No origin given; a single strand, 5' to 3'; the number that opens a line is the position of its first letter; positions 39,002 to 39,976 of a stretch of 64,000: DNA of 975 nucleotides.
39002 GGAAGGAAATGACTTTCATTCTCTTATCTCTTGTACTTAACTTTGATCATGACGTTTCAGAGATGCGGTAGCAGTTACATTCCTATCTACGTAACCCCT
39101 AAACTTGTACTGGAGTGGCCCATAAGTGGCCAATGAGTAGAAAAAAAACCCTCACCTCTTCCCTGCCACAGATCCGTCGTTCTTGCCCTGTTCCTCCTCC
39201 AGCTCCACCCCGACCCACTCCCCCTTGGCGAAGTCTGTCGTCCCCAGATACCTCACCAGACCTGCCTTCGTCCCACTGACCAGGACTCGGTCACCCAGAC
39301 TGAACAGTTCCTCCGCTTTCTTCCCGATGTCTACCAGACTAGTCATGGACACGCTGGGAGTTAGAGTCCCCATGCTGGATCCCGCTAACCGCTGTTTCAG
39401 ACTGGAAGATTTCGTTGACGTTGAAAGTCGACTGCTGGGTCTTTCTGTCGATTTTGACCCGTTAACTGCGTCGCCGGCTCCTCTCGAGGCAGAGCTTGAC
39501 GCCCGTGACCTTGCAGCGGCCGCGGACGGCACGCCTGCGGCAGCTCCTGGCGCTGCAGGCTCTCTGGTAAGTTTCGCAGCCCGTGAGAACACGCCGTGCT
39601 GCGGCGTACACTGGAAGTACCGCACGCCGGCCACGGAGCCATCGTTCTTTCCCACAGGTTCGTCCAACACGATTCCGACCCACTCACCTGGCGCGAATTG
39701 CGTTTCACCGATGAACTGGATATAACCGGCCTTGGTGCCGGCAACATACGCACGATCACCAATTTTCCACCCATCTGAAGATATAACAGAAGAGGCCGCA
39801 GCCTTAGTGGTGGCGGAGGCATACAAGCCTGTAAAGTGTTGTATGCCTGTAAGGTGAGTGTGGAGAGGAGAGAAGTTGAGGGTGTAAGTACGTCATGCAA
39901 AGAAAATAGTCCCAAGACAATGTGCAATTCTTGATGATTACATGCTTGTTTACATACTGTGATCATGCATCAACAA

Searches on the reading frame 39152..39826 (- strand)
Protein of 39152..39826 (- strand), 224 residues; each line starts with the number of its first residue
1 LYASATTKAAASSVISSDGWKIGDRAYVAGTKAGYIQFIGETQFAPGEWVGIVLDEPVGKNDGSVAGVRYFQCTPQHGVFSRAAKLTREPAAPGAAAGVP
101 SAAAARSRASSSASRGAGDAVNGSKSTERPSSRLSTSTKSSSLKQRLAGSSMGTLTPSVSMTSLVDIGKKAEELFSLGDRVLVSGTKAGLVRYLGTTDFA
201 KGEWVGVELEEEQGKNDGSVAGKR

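Call 9: find_homologous_proteins(query=window:39152-39826:-, max_evalue=1e-10)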
Query window:39152-39826:- (224 aa): 553 proteins with E <= 1e-10 among 6069 candidates; the best 120 are listed.
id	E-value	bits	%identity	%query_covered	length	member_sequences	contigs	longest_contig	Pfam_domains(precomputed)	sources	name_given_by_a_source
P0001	3.4e-74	267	51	92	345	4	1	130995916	PF01302.32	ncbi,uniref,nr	ncbi:CLIP1 isoform 10 [Pan troglodytes]|uniref:CLIP1 isoform 10 n=1 Tax=Pan troglodytes TaxID=9598 R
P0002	1.0e-71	259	50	92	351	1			PF01302.32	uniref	uniref:CAP-Gly domain-containing protein n=1 Tax=Hippocampus comes TaxID=109280 RepID=A0A3Q2YD54_HIP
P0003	8.4e-71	256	52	92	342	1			PF01302.32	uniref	uniref:CAP-Gly domain-containing protein n=1 Tax=Monopterus albus TaxID=43700 RepID=A0A3Q3JDQ3_MONAL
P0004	1.4e-70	255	52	92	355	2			PF01302.32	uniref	uniref:CAP-Gly domain-containing protein n=1 Tax=Amphilophus citrinellus TaxID=61819 RepID=A0A3Q0QYA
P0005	4.6e-70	253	47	93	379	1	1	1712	PF01302.32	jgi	jgi:CAP-Gly domain-containing linker protein 1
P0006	2.0e-69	251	50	93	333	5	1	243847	PF01302.32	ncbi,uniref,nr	ncbi:CLIP1 [Acanthosepion pharaonis]|uniref:CLIP1 n=1 Tax=Acanthosepion pharaonis TaxID=158019 RepID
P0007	1.8e-67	245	46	97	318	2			PF01302.32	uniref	uniref:CAP-GLY domain containing linker protein 1a n=1 Tax=Astyanax mexicanus TaxID=7994 RepID=A0A8B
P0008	2.3e-67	245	53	92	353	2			PF01302.32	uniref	uniref:CAP-Gly domain-containing protein n=1 Tax=Acanthochromis polyacanthus TaxID=80966 RepID=A0A3Q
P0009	9.6e-67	243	48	92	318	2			PF01302.32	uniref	uniref:CAP-Gly domain-containing protein n=1 Tax=Cyprinus carpio TaxID=7962 RepID=A0A8C1WL23_CYPCA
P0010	3.5e-66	241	51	92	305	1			PF01302.32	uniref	uniref:CAP-Gly domain-containing protein n=1 Tax=Pygocentrus nattereri TaxID=42514 RepID=A0A3B4CYP0_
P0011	8.7e-66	239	52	92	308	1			PF01302.32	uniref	uniref:CAP-Gly domain-containing protein n=1 Tax=Poecilia mexicana TaxID=48701 RepID=A0A3B3XSD4_9TEL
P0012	1.3e-65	239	53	92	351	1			PF01302.32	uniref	uniref:CAP-Gly domain-containing protein n=1 Tax=Amphiprion percula TaxID=161767 RepID=A0A3P8STN5_AM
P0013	1.9e-65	238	50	92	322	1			PF01302.32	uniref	uniref:CAP-Gly domain-containing protein n=1 Tax=Neolamprologus brichardi TaxID=32507 RepID=A0A3Q4HM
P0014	7.7e-65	236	48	100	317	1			PF01302.32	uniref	uniref:CAP-Gly domain-containing protein n=1 Tax=Monopterus albus TaxID=43700 RepID=A0A3Q3K1K7_MONAL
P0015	9.7e-65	236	51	92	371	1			PF01302.32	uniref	uniref:CAP-Gly domain-containing protein n=1 Tax=Sphenodon punctatus TaxID=8508 RepID=A0A8D0L867_SPH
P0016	1.9e-64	235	54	92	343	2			PF01302.32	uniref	uniref:CAP-Gly domain-containing protein n=1 Tax=Jaculus jaculus TaxID=51337 RepID=A0A8C5NY58_JACJA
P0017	5.9e-64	233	49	92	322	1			PF01302.32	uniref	uniref:CAP-Gly domain-containing protein n=1 Tax=Maylandia zebra TaxID=106582 RepID=A0A3P9BL53_9CICH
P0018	6.8e-64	233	51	92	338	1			PF01302.32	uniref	uniref:CAP-Gly domain-containing protein n=1 Tax=Myripristis murdjan TaxID=586833 RepID=A0A667YNB8_9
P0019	8.5e-64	233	46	97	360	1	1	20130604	PF01302.32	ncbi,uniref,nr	ncbi:CAP-Gly domain-containing linker protein 1-like [Sorex fumeus]|uniref:CAP-Gly domain-containing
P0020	1.2e-63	232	49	92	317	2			PF01302.32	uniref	uniref:CAP-Gly domain-containing protein n=1 Tax=Takifugu rubripes TaxID=31033 RepID=A0A3B5K1V5_TAKR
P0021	1.3e-63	232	48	92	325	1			PF01302.32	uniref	uniref:CAP-Gly domain-containing protein n=1 Tax=Amphilophus citrinellus TaxID=61819 RepID=A0A3Q0RGR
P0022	2.3e-63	232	48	92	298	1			PF01302.32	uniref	uniref:CAP-Gly domain-containing protein n=1 Tax=Pundamilia nyererei TaxID=303518 RepID=A0A3B4F5J0_9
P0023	5.0e-63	230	46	92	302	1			PF01302.32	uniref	uniref:CAP-Gly domain-containing protein n=1 Tax=Hucho hucho TaxID=62062 RepID=A0A4W5QRX8_9TELE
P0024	9.9e-63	229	51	92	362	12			PF01302.32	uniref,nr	uniref:CAP-Gly domain containing linker protein 1 n=1 Tax=Rousettus aegyptiacus TaxID=9407 RepID=A0A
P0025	1.4e-62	229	51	96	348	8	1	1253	PF01302.32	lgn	-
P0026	3.6e-62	228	47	93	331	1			PF01302.32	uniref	uniref:CAP-Gly domain-containing protein n=1 Tax=Oryzias latipes TaxID=8090 RepID=A0A3P9L1E7_ORYLA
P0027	5.0e-62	227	51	92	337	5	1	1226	PF01302.32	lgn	-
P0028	9.4e-62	226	53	92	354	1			PF01302.32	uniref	uniref:CAP-Gly domain-containing protein n=1 Tax=Ficedula albicollis TaxID=59894 RepID=U3K393_FICAL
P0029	2.8e-61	225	48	98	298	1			PF01302.32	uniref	uniref:CAP-Gly domain-containing protein n=1 Tax=Oryzias latipes TaxID=8090 RepID=H2L7L6_ORYLA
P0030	5.0e-60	221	54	92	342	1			PF01302.32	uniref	uniref:CAP-Gly domain-containing protein n=1 Tax=Poecilia reticulata TaxID=8081 RepID=A0A3P9PUS1_POE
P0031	6.6e-60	220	48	92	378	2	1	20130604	PF01302.32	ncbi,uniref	ncbi:CAP-Gly domain-containing linker protein 1-like, partial [Sorex fumeus]|uniref:CAP-Gly domain-c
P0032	1.2e-59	219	52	92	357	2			PF01302.32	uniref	uniref:CAP-Gly domain-containing protein n=1 Tax=Xiphophorus maculatus TaxID=8083 RepID=A0A3B5R0K4_X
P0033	2.5e-59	218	52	93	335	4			PF01302.32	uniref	uniref:CAP-Gly domain-containing protein n=1 Tax=Amphiprion percula TaxID=161767 RepID=A0A3P8UD83_AM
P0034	2.6e-59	218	43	92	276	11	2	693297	PF01302.32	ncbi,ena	-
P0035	5.0e-59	217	50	92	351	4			PF01302.32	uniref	uniref:CAP-Gly domain-containing protein n=1 Tax=Oryzias melastigma TaxID=30732 RepID=A0A3B3CWI0_ORY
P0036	3.4e-58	215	49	92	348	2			PF01302.32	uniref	uniref:CAP-Gly domain-containing protein n=1 Tax=Stegastes partitus TaxID=144197 RepID=A0A3B5A2S7_9T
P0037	1.5e-57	213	41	92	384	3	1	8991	PF01302.32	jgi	-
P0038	2.8e-57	212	47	93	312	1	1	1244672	PF01302.32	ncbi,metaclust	ncbi:hypothetical protein LOTGIDRAFT_131841, partial [Lottia gigantea]|metaclust:status=active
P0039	3.2e-57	211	54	92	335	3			PF01302.32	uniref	uniref:CAP-Gly domain-containing protein n=1 Tax=Seriola lalandi dorsalis TaxID=1841481 RepID=A0A3B4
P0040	5.3e-57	211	52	92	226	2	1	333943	PF01302.32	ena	-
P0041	6.9e-57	210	50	93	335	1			PF01302.32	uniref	uniref:CAP-Gly domain-containing protein n=1 Tax=Periophthalmus magnuspinnatus TaxID=409849 RepID=A0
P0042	7.7e-57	210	51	92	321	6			PF01302.32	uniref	uniref:CAP-Gly domain-containing protein n=1 Tax=Poecilia latipinna TaxID=48699 RepID=A0A3B3VJW7_9TE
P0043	9.0e-57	210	52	93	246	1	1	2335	PF01302.32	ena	-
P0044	1.2e-56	210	48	93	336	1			PF01302.32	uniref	uniref:CAP-Gly domain-containing protein n=1 Tax=Sander lucioperca TaxID=283035 RepID=A0A8C9ZKQ1_SAN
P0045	1.2e-56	210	39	92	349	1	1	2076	PF01302.32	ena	-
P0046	2.7e-56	208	48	99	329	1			PF01302.32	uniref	uniref:CAP-Gly domain-containing protein n=1 Tax=Mola mola TaxID=94237 RepID=A0A3Q4BP00_MOLML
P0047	3.6e-56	208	50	93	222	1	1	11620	PF01302.32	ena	-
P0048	3.8e-56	208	52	92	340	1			PF01302.32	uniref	uniref:CAP-Gly domain-containing protein n=1 Tax=Amphiprion ocellaris TaxID=80972 RepID=A0A3Q1B5N1_A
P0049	7.4e-56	207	46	97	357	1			PF01302.32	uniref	uniref:CAP-Gly domain-containing protein n=1 Tax=Gasterosteus aculeatus aculeatus TaxID=481459 RepID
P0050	1.0e-55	207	52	92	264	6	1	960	PF01302.32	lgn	-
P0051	3.9e-55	205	49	92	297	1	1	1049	PF01302.32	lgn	-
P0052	1.3e-54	203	38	100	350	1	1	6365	PF01302.32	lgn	-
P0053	1.5e-54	203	49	92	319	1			PF01302.32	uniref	uniref:CAP-Gly domain-containing protein n=1 Tax=Haplochromis burtoni TaxID=8153 RepID=A0A3Q2WNJ1_HA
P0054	2.7e-54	202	47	93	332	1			PF01302.32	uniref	uniref:CAP-Gly domain-containing protein n=1 Tax=Oryzias latipes TaxID=8090 RepID=A0A3P9H375_ORYLA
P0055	3.3e-54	202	43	93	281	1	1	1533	PF01302.32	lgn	-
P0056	7.5e-54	200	50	94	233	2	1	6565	PF01302.32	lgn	-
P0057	8.9e-54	200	52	92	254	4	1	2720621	PF01302.32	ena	-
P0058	1.1e-53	200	46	98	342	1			PF01302.32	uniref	uniref:CAP-Gly domain-containing protein n=1 Tax=Sinocyclocheilus grahami TaxID=75366 RepID=A0A672NS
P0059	1.6e-53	199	46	91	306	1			PF01302.32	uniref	uniref:CAP-Gly domain-containing protein n=1 Tax=Eptatretus burgeri TaxID=7764 RepID=A0A8C4PW63_EPTB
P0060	2.7e-53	199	42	98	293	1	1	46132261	PF01302.32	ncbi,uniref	ncbi:hypothetical protein AAG570_000007 [Ranatra chinensis]|uniref:CAP-Gly domain-containing protein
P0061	4.6e-53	198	63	33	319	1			PF01302.32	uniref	uniref:CAP-Gly domain-containing protein n=1 Tax=Labrus bergylta TaxID=56723 RepID=A0A3Q3G6E4_9LABR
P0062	6.0e-53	198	51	97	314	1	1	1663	PF01302.32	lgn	-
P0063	7.9e-53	197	51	92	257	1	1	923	PF01302.32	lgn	-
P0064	8.9e-53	197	46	93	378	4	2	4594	PF01302.32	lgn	-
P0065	9.1e-53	197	53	91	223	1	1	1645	PF01302.32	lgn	-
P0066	1.6e-52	196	48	97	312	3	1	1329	PF01302.32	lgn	-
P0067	1.6e-52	196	46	93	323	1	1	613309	PF01302.32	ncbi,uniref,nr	ncbi:Restin homolog [Eumeta japonica]|uniref:Restin homolog n=1 Tax=Eumeta variegata TaxID=151549 Re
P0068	1.7e-52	196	42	93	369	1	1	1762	PF01302.32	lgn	-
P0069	2.4e-52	196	44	93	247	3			PF01302.32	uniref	uniref:CAP-Gly domain-containing linker protein 1 n=1 Tax=Rhipicephalus zambeziensis TaxID=60191 Rep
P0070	2.6e-52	195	43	97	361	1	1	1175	PF01302.32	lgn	-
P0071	2.7e-52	195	55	88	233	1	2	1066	PF01302.32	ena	-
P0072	5.7e-52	194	48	92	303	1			PF01302.32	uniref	uniref:CAP-Gly domain-containing protein n=1 Tax=Astatotilapia calliptera TaxID=8154 RepID=A0A3P8R68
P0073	6.8e-52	194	48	93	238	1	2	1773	PF01302.32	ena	-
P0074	1.2e-51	193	45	95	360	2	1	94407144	PF01302.32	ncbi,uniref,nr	ncbi:restin homolog isoform X2 [Chrysoperla carnea]|uniref:restin homolog isoform X2 n=1 Tax=Chrysop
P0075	1.3e-51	193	47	93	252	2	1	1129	PF01302.32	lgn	-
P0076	1.8e-51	193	49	92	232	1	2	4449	PF01302.32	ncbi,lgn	-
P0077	2.2e-51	192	44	93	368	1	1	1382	PF01302.32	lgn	-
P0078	2.6e-51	192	46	93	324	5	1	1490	PF01302.32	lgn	-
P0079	3.2e-51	192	41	93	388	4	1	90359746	PF01302.32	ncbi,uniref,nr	ncbi:restin homolog isoform X15 [Phlebotomus papatasi]|uniref:restin homolog isoform X15 n=1 Tax=Phl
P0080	3.8e-51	192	49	93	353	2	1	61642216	PF01302.32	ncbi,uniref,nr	ncbi:unnamed protein product [Brassicogethes aeneus]|uniref:CAP-Gly domain-containing protein n=1 Ta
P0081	7.9e-51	191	42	93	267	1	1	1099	PF01302.32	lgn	-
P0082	1.0e-50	190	48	92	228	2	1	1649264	PF01302.32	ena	-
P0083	1.7e-50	190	44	93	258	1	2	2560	PF01302.32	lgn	-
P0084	2.0e-50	189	44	98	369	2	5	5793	PF01302.32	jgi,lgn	-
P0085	2.2e-50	189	48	92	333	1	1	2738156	PF01302.32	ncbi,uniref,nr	ncbi:CAP-Gly domain-containing linker protein 1-like [Poeciliopsis prolifica]|uniref:CAP-Gly domain-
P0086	2.2e-50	189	48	93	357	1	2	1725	PF01302.32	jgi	-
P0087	3.0e-50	189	49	91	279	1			PF01302.32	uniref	uniref:CAP-Gly domain-containing protein n=1 Tax=Astyanax mexicanus TaxID=7994 RepID=A0A3B1IM17_ASTM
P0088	3.8e-50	188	47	92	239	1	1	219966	PF01302.32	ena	-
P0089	4.2e-50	188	44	93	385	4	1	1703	PF01302.32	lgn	-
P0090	4.6e-50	188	49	93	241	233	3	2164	PF01302.32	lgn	-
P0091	5.2e-50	188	49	93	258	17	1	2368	PF01302.32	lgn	-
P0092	6.0e-50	188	49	93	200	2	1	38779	PF01302.32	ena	-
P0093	1.0e-49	187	44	96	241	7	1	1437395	PF01302.32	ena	-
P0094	1.0e-49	187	47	93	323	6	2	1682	PF01302.32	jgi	jgi:CAP-Gly domain-containing linker protein 1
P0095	1.2e-49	187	47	93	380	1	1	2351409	PF01302.32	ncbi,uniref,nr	ncbi:jg3291 [Pararge aegeria aegeria]|uniref:Jg3291 protein n=1 Tax=Pararge aegeria aegeria TaxID=34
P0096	1.4e-49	187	37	98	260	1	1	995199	PF01302.32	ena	-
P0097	1.4e-49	187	45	93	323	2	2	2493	PF01302.32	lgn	-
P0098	1.4e-49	186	47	93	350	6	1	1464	PF01302.32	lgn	-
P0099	1.5e-49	186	52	88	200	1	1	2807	PF01302.32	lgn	-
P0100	1.8e-49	186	44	98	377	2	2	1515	PF01302.32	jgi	-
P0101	1.9e-49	186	44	93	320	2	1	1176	PF01302.32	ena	-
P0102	2.4e-49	186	44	92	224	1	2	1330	PF01302.32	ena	-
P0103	2.6e-49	186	49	93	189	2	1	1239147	PF01302.32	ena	-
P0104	3.6e-49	185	51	93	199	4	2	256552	PF01302.32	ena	-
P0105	9.0e-49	184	45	93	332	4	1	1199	PF01302.32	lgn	-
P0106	9.9e-49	184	44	93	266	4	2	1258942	PF01302.32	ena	-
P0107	1.0e-48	184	44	93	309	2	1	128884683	PF01302.32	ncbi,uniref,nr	ncbi:unnamed protein product [Diabrotica balteata]|uniref:CAP-Gly domain-containing protein n=1 Tax=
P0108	2.6e-48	182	46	93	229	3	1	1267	PF01302.32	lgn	-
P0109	4.7e-48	182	43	93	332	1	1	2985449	PF01302.32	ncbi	ncbi:CAP-Gly domain-containing linker protein 1-like 3, partial [Homarus americanus]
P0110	5.6e-48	181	42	93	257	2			PF01302.32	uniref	uniref:CAP-Gly domain-containing protein n=1 Tax=Anopheles maculatus TaxID=74869 RepID=A0A182SV06_9D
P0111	6.1e-48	181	44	93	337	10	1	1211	PF01302.32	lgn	-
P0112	6.5e-48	181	45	93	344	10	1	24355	PF01302.32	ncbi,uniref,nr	ncbi:PREDICTED: restin homolog isoform X6 [Nicrophorus vespilloides]|uniref:Restin homolog isoform X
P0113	8.1e-48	181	43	98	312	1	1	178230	PF01302.32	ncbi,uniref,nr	ncbi:putative restin [Penaeus vannamei]|uniref:Putative restin n=1 Tax=Penaeus vannamei TaxID=6689 R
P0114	1.1e-47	180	41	98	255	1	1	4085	PF01302.32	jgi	-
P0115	1.1e-47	180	43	93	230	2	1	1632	PF01302.32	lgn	-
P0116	1.4e-47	180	43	93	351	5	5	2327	PF01302.32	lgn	-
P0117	1.6e-47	180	47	93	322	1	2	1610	PF01302.32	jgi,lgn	-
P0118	1.6e-47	180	45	92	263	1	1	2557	PF01302.32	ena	-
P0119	1.6e-47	180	40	93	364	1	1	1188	PF01302.32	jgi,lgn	jgi:CAP-Gly domain-containing linker protein 1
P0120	1.9e-47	180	49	92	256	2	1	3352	PF01302.32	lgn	-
